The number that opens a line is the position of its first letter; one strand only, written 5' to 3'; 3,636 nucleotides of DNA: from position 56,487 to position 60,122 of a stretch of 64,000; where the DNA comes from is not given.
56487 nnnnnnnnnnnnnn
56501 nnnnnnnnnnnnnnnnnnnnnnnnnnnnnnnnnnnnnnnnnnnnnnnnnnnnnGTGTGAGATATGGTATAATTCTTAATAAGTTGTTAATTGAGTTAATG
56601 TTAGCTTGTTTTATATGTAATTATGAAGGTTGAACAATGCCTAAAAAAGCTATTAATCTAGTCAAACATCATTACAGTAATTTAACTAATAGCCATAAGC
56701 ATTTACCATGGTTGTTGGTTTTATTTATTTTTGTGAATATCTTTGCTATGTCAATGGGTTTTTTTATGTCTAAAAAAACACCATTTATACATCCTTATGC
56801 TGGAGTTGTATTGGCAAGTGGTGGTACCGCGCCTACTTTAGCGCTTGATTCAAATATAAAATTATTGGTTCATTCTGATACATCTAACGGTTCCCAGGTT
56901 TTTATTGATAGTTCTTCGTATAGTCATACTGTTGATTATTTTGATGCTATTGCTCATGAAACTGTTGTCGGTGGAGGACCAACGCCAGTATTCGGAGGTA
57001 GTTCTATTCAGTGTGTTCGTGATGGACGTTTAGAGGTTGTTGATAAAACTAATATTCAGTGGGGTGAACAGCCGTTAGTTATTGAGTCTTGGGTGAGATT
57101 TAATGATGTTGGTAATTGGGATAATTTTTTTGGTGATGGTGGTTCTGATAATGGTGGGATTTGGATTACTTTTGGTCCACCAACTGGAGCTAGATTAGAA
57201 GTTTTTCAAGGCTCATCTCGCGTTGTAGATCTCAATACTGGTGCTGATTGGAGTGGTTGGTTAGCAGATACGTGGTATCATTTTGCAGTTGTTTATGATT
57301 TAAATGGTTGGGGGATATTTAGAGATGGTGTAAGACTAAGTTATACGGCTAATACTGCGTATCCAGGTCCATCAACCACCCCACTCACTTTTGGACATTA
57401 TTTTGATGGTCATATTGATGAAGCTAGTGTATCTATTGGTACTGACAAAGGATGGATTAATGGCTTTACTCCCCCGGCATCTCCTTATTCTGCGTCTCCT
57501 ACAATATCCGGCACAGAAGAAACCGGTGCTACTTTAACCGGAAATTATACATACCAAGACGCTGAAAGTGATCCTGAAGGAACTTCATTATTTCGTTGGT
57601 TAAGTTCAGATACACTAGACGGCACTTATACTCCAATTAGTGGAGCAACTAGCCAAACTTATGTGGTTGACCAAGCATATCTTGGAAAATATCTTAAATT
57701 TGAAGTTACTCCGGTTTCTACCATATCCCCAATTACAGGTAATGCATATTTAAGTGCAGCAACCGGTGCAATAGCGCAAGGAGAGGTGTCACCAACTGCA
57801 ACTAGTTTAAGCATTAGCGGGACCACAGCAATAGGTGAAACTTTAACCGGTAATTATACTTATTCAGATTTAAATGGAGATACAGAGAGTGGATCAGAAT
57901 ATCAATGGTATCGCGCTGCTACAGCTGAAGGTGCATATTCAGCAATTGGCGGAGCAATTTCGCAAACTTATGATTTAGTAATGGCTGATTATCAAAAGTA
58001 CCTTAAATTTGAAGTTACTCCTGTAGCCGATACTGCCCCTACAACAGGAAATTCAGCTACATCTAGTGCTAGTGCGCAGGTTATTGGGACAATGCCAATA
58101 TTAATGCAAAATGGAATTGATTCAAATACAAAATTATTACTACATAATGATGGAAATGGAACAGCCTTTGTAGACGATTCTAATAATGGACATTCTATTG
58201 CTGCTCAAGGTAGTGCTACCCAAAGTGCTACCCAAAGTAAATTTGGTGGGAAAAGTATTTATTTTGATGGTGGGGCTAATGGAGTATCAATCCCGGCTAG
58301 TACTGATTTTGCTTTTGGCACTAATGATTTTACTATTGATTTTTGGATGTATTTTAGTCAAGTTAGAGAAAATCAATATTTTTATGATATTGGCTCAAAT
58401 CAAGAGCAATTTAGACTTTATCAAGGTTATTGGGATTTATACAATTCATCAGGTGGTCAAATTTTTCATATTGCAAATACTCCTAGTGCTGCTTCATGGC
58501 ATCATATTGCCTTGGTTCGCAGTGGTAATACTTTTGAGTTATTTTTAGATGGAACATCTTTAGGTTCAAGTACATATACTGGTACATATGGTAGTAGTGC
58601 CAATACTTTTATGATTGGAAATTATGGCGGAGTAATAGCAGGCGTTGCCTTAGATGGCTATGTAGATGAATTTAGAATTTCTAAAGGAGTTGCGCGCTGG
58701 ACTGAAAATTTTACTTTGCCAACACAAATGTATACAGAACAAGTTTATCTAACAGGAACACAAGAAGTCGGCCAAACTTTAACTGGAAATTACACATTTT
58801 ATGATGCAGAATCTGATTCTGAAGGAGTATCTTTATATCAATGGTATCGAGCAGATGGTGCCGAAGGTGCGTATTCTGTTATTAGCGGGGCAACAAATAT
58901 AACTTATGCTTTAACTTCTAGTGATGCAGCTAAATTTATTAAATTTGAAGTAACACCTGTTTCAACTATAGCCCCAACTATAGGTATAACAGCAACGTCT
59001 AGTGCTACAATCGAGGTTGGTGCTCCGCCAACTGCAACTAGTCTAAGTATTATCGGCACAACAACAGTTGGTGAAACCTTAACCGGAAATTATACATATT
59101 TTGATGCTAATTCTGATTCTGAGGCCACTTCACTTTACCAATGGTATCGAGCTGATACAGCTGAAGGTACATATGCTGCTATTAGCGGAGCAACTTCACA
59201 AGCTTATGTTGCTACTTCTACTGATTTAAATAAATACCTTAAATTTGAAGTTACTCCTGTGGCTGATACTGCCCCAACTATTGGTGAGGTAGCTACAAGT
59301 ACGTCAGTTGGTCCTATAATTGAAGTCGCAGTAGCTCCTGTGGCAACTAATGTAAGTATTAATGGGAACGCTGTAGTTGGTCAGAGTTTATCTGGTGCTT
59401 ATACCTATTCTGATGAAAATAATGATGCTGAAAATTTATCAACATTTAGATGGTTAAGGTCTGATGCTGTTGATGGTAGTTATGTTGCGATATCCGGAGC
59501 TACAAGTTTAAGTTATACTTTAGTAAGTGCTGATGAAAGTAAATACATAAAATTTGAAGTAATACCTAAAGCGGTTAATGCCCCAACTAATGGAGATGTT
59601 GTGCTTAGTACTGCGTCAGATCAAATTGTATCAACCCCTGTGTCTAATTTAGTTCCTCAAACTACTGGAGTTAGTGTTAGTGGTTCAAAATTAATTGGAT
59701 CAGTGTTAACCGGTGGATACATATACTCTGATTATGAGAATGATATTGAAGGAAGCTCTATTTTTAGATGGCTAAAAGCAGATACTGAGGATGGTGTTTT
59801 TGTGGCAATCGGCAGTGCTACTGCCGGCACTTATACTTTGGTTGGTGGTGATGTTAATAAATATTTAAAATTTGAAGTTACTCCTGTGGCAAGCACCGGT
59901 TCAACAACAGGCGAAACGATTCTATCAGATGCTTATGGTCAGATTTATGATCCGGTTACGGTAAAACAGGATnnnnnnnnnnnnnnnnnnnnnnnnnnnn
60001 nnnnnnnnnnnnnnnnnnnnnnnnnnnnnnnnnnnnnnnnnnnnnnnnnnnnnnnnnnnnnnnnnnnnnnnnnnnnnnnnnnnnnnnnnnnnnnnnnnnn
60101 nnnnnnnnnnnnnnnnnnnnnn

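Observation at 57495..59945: Six copies of an unassigned ~95-aa repeat interleaved with two LamG-like domains in the giant protein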

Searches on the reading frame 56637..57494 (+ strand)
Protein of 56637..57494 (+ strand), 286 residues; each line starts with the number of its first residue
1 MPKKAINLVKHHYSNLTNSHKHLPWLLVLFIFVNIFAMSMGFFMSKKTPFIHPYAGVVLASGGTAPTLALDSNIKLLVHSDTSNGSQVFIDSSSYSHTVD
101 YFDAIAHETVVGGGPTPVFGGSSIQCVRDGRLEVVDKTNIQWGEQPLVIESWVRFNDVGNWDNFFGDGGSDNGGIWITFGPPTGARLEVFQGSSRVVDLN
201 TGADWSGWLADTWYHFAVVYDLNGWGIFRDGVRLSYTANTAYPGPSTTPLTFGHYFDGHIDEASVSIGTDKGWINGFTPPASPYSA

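Call 12: search_protein_families(library=pfam, proteins=[window:56637-57494:+], max_evalue=1)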
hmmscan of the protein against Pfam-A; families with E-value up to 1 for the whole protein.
window:56637-57494:+ (286 aa): 2 families
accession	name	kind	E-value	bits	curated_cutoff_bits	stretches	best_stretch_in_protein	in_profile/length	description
PF13385.13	Laminin_G_3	-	1.8e-09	38.4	27.6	1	141-265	13-140/151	Concanavalin A-like lectin/glucanases superfamily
PF14715.11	FixP_N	-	0.45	10.7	24.9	0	8-38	4-35/48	N-terminal domain of cytochrome oxidase-cbb3, FixP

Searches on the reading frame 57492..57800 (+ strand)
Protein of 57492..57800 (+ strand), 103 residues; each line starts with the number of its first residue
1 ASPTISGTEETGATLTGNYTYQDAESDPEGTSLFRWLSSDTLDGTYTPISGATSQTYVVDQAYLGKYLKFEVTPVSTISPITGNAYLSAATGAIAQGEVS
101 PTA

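Call 12: search_protein_families(library=pfam, proteins=[window:57492-57800:+], max_evalue=1)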
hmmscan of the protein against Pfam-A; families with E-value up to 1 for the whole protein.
window:57492-57800:+ (103 aa): 2 families
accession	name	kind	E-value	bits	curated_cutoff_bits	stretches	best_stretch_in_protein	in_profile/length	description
PF23197.1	IG_AIR9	-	1.6e-07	31.5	27.5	1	5-76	7-74/87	AIR9 A9 domain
PF16709.11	SCAB-Ig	-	0.013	16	27.6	1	6-92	4-88/98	Ig domain of plant-specific actin-binding protein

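Call 32: search_solved_structures(query=A1, max_evalue=1, show_alignments=3)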
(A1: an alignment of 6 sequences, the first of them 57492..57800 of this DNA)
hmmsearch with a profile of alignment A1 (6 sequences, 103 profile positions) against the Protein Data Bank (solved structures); distinct sequences matched with E-value up to 1: 2.
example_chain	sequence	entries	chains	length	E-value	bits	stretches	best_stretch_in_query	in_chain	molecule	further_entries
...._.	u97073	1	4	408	0.64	13.2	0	5-49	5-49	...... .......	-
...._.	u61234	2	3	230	0.83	12.8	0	5-71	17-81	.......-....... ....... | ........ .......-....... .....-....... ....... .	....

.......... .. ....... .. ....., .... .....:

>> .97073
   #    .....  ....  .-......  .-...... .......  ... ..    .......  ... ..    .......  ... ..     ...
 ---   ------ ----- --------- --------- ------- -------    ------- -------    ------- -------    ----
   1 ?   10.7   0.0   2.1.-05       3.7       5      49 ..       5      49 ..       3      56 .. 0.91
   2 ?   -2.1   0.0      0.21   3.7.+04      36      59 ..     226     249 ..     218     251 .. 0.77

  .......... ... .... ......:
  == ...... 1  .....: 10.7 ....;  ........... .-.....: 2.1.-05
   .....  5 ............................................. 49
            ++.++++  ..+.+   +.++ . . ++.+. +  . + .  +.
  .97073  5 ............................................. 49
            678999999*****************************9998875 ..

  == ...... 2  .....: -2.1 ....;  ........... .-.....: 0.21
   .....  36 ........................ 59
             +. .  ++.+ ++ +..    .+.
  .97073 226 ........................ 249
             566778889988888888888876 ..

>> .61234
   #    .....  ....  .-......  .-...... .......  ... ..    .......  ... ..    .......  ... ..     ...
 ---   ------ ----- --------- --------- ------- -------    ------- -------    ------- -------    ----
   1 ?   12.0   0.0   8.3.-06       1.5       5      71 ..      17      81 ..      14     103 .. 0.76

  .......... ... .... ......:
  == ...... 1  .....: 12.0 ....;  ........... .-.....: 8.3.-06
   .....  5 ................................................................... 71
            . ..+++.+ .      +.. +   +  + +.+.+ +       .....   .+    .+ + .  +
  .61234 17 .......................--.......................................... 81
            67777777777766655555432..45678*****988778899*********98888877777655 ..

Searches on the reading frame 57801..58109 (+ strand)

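Call 12: search_protein_families(library=pfam, proteins=[window:57801-58109:+], max_evalue=1)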
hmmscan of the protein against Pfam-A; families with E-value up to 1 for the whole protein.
window:57801-58109:+ (103 aa): 2 families
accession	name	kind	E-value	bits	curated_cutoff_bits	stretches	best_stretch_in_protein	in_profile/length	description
PF23197.1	IG_AIR9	-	1.8e-09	37.7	27.5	1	2-77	4-75/87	AIR9 A9 domain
PF16709.11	SCAB-Ig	-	0.0016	18.9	27.6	1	6-83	4-79/98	Ig domain of plant-specific actin-binding protein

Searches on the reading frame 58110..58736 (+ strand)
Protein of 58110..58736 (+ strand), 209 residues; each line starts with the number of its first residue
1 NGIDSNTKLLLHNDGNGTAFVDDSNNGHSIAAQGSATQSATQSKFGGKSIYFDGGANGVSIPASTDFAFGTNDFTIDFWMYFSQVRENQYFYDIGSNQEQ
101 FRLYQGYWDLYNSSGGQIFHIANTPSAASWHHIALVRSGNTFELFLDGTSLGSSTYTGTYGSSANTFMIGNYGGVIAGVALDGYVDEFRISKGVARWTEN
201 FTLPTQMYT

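Call 12: search_protein_families(library=pfam, proteins=[window:58110-58736:+], max_evalue=1)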
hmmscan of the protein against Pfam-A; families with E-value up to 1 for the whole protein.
window:58110-58736:+ (209 aa): 3 families
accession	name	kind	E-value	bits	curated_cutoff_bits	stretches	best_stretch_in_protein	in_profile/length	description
PF13385.13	Laminin_G_3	-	5e-18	66.1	27.6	1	53-194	1-144/151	Concanavalin A-like lectin/glucanases superfamily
PF07953.20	Toxin_R_bind_N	-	0.002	18.3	23.8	1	21-125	5-104/191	Clostridium neurotoxin, N-terminal receptor binding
PF02210.31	Laminin_G_2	-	0.066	14.1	22.9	1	126-169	51-96/126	Laminin G domain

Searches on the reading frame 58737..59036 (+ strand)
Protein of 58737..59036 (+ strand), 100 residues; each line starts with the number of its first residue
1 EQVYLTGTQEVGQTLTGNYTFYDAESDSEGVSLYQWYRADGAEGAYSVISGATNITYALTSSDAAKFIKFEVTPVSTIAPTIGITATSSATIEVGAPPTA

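Call 12: search_protein_families(library=pfam, proteins=[window:58737-59036:+], max_evalue=1)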
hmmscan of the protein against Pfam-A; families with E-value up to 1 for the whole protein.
window:58737-59036:+ (100 aa): 3 families
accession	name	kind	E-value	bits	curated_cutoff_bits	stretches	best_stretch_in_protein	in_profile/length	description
PF23197.1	IG_AIR9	-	3.8e-09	36.7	27.5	1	5-76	7-74/87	AIR9 A9 domain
PF16709.11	SCAB-Ig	-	1.3e-05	25.6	27.6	1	5-75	3-71/98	Ig domain of plant-specific actin-binding protein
PF11550.13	IglC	-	0.15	12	25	1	48-86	54-91/211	Intracellular growth locus C protein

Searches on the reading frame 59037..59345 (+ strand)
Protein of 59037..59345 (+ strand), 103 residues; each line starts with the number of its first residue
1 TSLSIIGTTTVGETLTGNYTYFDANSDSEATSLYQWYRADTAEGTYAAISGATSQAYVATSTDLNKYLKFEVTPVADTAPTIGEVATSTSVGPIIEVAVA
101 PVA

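Call 12: search_protein_families(library=pfam, proteins=[window:59037-59345:+], max_evalue=1)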
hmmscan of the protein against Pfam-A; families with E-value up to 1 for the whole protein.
window:59037-59345:+ (103 aa): 2 families
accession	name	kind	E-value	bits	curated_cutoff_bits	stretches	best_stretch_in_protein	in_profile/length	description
PF23197.1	IG_AIR9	-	2.4e-12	46.9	27.5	1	2-77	4-75/87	AIR9 A9 domain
PF16709.11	SCAB-Ig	-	3.3e-06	27.5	27.6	1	25-88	22-86/98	Ig domain of plant-specific actin-binding protein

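Call 52: predict_structure(alignment_id=A2)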
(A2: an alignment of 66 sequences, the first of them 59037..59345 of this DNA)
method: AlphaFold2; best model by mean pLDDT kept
length: 103 residues; sequences in the alignment: 66
mean_pLDDT: 94.2   pTM: 0.84
mean pLDDT of the five models: 94.2, 93.0, 92.2, 91.2, 89.1
residues with pLDDT >= 90: 81; 70-90: 22; 50-70: 0; < 50: 0
segments of 3 or more residues with pLDDT < 50: none
pLDDT, mean of each block of 10 residues (from residue 1): 94 97 85 97 98 98 98 89 94 94 86
secondary structure, 60 per line:
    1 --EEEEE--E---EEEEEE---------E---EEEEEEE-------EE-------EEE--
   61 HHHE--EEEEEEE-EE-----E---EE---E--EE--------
elements in order: E3-7 E14-19 E33-39 E56-58 E67-73

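Call 56: fold_search(model_id=the predicted structure, library=pdb)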
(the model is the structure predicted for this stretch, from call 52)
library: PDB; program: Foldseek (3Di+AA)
matches with E <= 10: 1219; with E <= 0.001: 2
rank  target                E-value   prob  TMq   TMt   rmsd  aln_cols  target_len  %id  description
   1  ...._A                1.5e-04  1.00  0.67  0.36   3.2        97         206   26  Crystal Structure of SCAB1 in complex with CKL2 (released 2025-02-05)
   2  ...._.                2.0e-04  1.00  0.67  0.35   3.7        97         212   25  Crystal structure of the Ig-PH domain of actin-binding protein SCAB1 (released 2012-02-29)
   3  4z0v                  1.1e-03  1.00  0.69  0.19   4.0       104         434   17  The structure of human PDE12 residues 161-609 (released 2015-06-17)
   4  4z2b                  2.1e-03  1.00  0.59  0.16   4.8       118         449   14  The structure of human PDE12 residues 161-609 in complex with GSK3036342A (released 2015-06-17)
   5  4zkf                  2.2e-03  1.00  0.58  0.15   5.7       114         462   15  Crystal structure of human phosphodiesterase 12 (released 2015-06-17)
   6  6pol_E                7.2e-03  1.00  0.45  0.46   4.7       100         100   19  Crystal structure of the human NELL1 EGF1-3-Robo3 FN1 complex (released 2020-05-06)
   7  5fm5_M                8.5e-03  1.00  0.51  0.45   4.0        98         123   11  Crystal structure of the myomesin:obscurin-like-1 complex (released 2016-11-23)
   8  8oq9_B                1.1e-02  1.00  0.48  0.48   4.5       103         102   13  Crystal structure of the titin domain Fn3-56 (released 2023-08-23)
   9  8orl_A                1.1e-02  0.98  0.43  0.43   5.9       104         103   13  Crystal structure of the S23226G missense variant of titin domain Fn3-56 (released 2023-08-23)
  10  8oq9_A                1.2e-02  0.99  0.47  0.47   4.5       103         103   13  Crystal structure of the titin domain Fn3-56 (released 2023-08-23)
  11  6pol_C                1.2e-02  0.99  0.44  0.44   4.6        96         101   19  Crystal structure of the human NELL1 EGF1-3-Robo3 FN1 complex (released 2020-05-06)
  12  8orl_B                1.3e-02  0.99  0.48  0.48   4.5       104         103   12  Crystal structure of the S23226G missense variant of titin domain Fn3-56 (released 2023-08-23)
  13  3dlq_R                1.5e-02  1.00  0.47  0.28   4.0       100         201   15  Crystal structure of the IL-22/IL-22R1 complex (released 2008-08-19)
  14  6pol_A                1.5e-02  0.99  0.44  0.44   4.6        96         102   19  Crystal structure of the human NELL1 EGF1-3-Robo3 FN1 complex (released 2020-05-06)
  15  4o00_A                1.9e-02  0.99  0.46  0.46   4.9       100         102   10  Crystal structure of the Titin A-band domain A3 (released 2014-12-24)
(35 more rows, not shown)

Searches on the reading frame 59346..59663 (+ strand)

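Call 12: search_protein_families(library=pfam, proteins=[window:59346-59663:+], max_evalue=1)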
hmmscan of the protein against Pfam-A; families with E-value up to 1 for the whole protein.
window:59346-59663:+ (106 aa): 3 families
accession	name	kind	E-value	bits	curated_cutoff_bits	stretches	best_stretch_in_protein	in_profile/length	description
PF23197.1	IG_AIR9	-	1.3e-08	35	27.5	1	2-74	4-72/87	AIR9 A9 domain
PF16709.11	SCAB-Ig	-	0.0081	16.6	27.6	1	5-78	3-74/98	Ig domain of plant-specific actin-binding protein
PF11987.13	IF-2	-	0.18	12.2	27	1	64-95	50-81/117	Translation-initiation factor 2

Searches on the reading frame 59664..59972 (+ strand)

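Call 12: search_protein_families(library=pfam, proteins=[window:59664-59972:+], max_evalue=1)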
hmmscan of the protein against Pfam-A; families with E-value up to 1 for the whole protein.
window:59664-59972:+ (103 aa): 2 families
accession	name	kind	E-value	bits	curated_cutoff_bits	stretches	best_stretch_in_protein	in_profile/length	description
PF23197.1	IG_AIR9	-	1.5e-10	41.2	27.5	1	9-80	6-78/87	AIR9 A9 domain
PF16709.11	SCAB-Ig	-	0.12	12.9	27.6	1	5-79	3-75/98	Ig domain of plant-specific actin-binding protein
